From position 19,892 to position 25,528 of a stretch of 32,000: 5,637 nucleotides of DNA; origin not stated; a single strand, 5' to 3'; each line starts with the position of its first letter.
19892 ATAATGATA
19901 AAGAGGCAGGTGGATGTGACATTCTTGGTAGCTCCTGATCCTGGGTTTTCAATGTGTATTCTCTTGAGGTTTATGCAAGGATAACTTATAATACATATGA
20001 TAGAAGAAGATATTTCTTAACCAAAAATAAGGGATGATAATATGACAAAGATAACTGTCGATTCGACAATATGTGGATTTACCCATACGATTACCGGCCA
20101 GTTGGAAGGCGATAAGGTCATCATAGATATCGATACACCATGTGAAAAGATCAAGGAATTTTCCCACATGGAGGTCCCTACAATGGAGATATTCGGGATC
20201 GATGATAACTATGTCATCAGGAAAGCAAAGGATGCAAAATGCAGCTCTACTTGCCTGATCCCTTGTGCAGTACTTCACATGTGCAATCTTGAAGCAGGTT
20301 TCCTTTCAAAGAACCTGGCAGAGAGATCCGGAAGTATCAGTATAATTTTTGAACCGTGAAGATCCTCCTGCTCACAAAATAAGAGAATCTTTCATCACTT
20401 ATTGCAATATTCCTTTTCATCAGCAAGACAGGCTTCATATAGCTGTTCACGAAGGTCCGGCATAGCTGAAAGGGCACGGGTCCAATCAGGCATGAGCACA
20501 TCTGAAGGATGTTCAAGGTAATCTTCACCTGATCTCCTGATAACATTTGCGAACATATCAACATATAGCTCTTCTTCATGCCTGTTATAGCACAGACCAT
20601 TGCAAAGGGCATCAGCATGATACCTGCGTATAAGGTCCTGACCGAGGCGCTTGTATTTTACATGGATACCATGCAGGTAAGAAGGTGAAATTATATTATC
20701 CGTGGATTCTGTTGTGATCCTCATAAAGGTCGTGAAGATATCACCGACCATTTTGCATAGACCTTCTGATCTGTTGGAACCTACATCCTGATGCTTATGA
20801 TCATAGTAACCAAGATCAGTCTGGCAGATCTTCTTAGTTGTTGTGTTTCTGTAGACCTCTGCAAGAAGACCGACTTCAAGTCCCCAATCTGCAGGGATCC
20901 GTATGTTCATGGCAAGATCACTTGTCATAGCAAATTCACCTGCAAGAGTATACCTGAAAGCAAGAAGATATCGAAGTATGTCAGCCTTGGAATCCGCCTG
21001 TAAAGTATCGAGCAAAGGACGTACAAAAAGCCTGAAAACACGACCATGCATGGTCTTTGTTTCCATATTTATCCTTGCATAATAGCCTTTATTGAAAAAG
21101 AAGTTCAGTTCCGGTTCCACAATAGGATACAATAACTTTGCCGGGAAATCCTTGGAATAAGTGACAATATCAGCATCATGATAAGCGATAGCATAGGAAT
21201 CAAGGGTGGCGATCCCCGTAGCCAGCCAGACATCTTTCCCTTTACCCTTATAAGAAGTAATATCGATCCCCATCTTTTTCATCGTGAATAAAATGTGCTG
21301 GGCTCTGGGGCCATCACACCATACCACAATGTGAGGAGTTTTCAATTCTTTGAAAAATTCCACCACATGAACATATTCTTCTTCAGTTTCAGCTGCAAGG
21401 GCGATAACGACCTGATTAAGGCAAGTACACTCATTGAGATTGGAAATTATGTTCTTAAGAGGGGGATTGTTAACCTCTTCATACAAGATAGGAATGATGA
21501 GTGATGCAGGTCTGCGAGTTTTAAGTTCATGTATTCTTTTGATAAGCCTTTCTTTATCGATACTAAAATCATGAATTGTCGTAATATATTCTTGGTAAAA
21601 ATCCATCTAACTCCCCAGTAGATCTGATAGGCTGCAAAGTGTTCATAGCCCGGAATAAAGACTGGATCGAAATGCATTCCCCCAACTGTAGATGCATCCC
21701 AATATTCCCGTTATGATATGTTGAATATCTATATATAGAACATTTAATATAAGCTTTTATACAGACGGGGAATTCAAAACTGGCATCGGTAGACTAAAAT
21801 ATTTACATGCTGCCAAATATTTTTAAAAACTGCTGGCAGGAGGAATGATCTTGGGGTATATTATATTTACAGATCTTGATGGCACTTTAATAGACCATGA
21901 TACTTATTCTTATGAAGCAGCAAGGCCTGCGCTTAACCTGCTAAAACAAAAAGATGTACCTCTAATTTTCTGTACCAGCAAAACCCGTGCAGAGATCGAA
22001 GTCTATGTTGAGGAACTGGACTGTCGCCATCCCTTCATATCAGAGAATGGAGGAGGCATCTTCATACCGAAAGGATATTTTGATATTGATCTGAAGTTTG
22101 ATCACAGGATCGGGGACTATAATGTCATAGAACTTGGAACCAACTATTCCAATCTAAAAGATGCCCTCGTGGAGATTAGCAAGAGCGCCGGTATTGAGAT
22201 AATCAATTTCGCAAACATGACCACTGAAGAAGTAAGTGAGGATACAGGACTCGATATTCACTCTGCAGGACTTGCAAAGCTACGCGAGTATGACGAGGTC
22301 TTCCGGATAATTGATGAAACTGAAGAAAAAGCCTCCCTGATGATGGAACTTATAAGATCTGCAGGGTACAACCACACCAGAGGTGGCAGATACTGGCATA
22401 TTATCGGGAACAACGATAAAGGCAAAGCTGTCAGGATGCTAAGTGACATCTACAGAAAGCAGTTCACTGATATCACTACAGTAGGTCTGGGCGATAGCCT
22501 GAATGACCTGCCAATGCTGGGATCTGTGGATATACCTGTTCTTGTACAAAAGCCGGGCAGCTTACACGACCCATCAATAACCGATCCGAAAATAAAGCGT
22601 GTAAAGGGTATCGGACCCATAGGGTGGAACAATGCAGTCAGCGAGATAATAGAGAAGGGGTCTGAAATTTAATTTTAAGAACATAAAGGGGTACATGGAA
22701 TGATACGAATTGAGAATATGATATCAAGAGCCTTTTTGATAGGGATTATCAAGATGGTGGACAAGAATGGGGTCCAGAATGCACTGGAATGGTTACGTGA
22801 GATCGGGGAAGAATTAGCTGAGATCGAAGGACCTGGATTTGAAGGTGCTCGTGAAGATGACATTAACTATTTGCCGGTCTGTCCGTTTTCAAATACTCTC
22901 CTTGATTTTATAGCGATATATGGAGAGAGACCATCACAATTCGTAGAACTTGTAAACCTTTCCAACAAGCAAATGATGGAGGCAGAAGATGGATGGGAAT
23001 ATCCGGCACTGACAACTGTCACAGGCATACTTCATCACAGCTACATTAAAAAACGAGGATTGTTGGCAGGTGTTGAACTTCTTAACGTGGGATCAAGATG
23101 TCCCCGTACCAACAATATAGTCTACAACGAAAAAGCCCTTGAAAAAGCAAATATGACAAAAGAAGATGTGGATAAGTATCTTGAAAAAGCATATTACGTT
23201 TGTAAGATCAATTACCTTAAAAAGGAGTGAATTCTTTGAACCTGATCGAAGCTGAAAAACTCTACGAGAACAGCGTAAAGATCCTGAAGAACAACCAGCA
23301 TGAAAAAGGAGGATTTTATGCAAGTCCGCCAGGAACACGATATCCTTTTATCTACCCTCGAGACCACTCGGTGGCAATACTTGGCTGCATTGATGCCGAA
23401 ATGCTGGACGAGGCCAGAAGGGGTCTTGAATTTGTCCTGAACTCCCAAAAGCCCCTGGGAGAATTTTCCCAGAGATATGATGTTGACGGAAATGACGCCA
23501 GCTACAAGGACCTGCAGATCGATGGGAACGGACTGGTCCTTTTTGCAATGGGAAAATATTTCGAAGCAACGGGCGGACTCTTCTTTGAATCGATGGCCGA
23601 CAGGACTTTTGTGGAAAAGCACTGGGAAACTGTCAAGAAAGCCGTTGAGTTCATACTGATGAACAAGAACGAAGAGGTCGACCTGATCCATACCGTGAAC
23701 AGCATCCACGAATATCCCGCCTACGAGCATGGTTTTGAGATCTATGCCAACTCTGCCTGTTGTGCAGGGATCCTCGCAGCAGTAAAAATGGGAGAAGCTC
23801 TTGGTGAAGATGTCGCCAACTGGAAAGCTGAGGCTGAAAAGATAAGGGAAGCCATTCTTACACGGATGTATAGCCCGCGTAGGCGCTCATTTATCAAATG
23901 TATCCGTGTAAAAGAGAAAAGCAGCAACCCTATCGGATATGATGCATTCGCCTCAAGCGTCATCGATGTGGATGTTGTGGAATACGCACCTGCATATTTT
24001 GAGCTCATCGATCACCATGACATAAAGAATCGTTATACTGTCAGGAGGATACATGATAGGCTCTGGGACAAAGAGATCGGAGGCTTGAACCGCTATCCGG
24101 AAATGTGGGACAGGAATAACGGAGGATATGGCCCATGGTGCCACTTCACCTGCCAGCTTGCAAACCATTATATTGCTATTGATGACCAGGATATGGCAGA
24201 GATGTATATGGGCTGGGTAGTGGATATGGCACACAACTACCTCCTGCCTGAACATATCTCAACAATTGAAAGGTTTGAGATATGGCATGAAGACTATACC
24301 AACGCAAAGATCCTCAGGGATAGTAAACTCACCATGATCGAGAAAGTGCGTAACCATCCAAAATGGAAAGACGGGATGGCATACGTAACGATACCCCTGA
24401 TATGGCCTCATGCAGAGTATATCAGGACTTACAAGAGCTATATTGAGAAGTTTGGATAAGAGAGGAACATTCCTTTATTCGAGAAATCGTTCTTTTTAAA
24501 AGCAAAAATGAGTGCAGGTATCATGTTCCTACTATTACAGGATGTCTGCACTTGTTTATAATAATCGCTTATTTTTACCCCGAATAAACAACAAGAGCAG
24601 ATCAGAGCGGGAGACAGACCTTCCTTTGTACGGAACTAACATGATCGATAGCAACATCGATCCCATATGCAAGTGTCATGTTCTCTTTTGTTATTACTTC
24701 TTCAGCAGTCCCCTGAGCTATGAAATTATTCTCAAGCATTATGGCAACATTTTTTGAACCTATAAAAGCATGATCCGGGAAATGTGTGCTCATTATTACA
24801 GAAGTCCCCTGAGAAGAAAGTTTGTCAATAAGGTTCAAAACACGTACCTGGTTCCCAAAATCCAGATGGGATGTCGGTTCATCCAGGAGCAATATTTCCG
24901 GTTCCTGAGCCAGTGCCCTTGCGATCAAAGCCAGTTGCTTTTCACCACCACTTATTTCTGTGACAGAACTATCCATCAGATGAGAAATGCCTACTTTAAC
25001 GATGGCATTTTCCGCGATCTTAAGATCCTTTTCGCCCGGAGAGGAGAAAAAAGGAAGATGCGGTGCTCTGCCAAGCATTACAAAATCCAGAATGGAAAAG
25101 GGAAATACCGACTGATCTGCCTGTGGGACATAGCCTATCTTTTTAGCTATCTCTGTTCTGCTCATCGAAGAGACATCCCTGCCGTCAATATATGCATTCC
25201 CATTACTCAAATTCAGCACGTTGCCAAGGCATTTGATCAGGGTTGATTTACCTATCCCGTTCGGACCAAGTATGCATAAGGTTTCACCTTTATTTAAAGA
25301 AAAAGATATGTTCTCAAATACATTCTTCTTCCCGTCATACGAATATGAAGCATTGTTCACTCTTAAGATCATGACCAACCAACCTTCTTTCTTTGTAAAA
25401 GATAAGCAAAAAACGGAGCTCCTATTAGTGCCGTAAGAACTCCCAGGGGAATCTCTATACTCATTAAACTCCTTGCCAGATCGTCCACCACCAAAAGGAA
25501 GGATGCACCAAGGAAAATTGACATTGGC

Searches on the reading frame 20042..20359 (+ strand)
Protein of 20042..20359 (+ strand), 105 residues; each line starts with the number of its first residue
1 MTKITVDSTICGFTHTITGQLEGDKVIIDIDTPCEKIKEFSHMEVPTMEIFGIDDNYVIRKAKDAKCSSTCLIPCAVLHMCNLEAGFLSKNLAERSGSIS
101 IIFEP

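Call 35: search_protein_families(library=pfam, proteins=[window:20042-20359:+], max_evalue=0.00001)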
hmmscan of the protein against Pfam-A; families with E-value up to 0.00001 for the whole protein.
window:20042-20359:+ (105 aa): 1 family
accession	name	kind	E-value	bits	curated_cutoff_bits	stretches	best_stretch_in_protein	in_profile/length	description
PF22263.1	DUF6951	-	2.8e-22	79.4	27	1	2-93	1-98/101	Family of unknown function (DUF6951)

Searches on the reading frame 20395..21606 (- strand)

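Call 35: search_protein_families(library=pfam, proteins=[window:20395-21606:-], max_evalue=0.00001)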
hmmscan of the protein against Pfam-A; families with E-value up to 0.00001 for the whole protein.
window:20395-21606:- (403 aa): 0 families

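Call 79: search_protein_families(library=ncbifam, proteins=[window:20395-21606:-], max_evalue=0.00001)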
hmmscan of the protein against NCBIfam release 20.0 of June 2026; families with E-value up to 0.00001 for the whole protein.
window:20395-21606:- (403 aa): 2 families
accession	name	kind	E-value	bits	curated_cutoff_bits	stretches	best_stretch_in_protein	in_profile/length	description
NF040724.1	GpgS_Meth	equivalog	2.1e-225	748.1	700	1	1-400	1-402/402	glucosyl-3-phosphoglycerate synthase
NF010496.0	PRK13915.1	equivalog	1.7e-23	83.2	262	1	114-299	96-269/307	glucosyl-3-phosphoglycerate synthase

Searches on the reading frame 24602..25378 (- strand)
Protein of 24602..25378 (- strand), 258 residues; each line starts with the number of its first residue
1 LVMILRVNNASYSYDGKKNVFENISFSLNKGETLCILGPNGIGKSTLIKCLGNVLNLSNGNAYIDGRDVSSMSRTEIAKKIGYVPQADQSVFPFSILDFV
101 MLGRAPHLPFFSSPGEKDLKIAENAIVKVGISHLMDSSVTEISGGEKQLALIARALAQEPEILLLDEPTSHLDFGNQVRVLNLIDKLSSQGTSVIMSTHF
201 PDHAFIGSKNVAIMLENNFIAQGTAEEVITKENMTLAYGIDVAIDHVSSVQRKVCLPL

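Call 4: search_protein_families(library=pfam, proteins=[window:24602-25378:-], max_evalue=0.1)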
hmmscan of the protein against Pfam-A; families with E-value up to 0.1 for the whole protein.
window:24602-25378:- (258 aa): 21 families
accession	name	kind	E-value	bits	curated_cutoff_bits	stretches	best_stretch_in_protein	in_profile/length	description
PF00005.33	ABC_tran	-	4.1e-32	112.1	25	1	22-170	2-137/137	ABC transporter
PF13304.12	AAA_21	-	4.1e-16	60.4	27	2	140-199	236-298/304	AAA domain, putative AbiEii toxin, Type IV TA system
PF02463.25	SMC_N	-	2.7e-09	37.2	40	1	25-216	19-214/220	RecF/RecN/SMC N terminal domain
PF13175.12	AAA_15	-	5.7e-06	26.6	32.1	1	24-72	17-68/374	AAA ATPase domain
PF13476.12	AAA_23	-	0.00016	22.8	27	1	21-55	10-43/201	AAA domain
PF00004.35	AAA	-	0.00079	20.3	21.2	0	34-78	1-35/131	ATPase family associated with various cellular activities (AAA)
PF13479.12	AAA_24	-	0.0013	19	27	1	33-71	4-44/195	AAA domain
PF13555.12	AAA_29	-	0.0015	18.7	27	1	23-55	14-46/61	P-loop containing region of AAA domain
PF03193.22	RsgA_GTPase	-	0.0019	18.5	30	1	18-56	94-131/174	RsgA GTPase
PF25201.1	nSTAND6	-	0.0021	18.6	27.7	1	16-60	3-47/148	Novel STAND NTPase 6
PF20030.5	bpMoxR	-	0.0037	16.8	27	1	9-56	9-56/205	MoxR domain in the MoxR-vWA-beta-propeller ternary systems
PF20720.3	nSTAND3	-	0.009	16.2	27.2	1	20-52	6-38/155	Novel STAND NTPase 3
PF13191.12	AAA_16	-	0.0096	16.9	32.6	1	31-71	24-63/167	AAA ATPase domain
PF01078.27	Mg_chelatase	-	0.02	14.7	20.3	1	30-79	21-70/207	Magnesium chelatase, subunit ChlI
PF09818.15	ABC_ATPase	-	0.021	14.3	23.2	0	136-173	152-189/283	P-loop domain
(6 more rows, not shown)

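Call 5: search_protein_families(library=ncbifam, proteins=[window:24602-25378:-], max_evalue=0.01)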
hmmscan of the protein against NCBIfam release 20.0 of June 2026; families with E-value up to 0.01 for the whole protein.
window:24602-25378:- (258 aa): 195 families (the best 25 are shown)
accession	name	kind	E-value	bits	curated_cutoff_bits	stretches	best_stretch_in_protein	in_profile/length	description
TIGR03873.1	F420-0_ABC_ATP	hypoth_equivalog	3.6e-54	183.7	372.4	1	5-246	2-243/256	putative F420-0 ABC transporter ATP-binding protein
NF010068.0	PRK13548.1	equivalog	4.7e-52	176.7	261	1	3-249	4-251/261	heme ABC transporter ATP-binding protein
NF007082.0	PRK09536.1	equivalog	1.3e-51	175.9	537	1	3-244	2-242/402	corrinoid ABC transporter ATPase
NF008409.0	PRK11231.1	equivalog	1.8e-51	174.9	375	1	3-252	1-249/255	Fe(3+) dicitrate ABC transporter ATP-binding protein FecE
NF052485.1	sider_ATP_EitC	equivalog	1.4e-47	162.2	485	1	8-244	6-238/251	siderophore ABC transporter ATP-binding protein EitC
TIGR03771.1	anch_rpt_ABC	equivalog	7.2e-42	143.6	268.8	1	26-240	1-211/223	anchored repeat-type ABC transporter ATP-binding subunit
NF007606.0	PRK10253.1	equivalog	1.8e-41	142.3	497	1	5-244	8-247/266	iron-enterobactin ABC transporter ATP-binding protein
NF053840.1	MnTportMntADein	equivalog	2.2e-41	142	400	1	5-238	2-229/240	manganese ABC transporter ATP-binding protein MntA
TIGR04520.1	ECF_ATPase_1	equivalog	8.1e-39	133.7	315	1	6-243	2-238/269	energy-coupling factor transporter ATPase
NF007863.0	PRK10575.1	equivalog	1.2e-38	132.9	433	1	6-244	13-251/265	Fe3+-hydroxamate ABC transporter ATP-binding protein FhuC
NF040873.1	AztA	equivalog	3.4e-37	127.9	220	1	17-205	4-183/191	zinc ABC transporter ATP-binding protein AztA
TIGR02315.1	ABC_phnC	equivalog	3.7e-37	128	266.1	1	4-233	1-237/243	phosphonate ABC transporter ATP-binding protein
TIGR02211.1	LolD_lipo_ex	equivalog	4.4e-36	124.5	307.75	1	15-220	15-219/221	lipoprotein-releasing ABC transporter ATP-binding protein LolD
TIGR04521.1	ECF_ATPase_2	equivalog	2.5e-35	121.9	330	1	7-242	3-246/279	energy-coupling factor transporter ATPase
NF002981.0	PRK03695.1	equivalog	1.6e-34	119.4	281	1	19-247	14-243/253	vitamin B12 ABC transporter ATP-binding protein BtuD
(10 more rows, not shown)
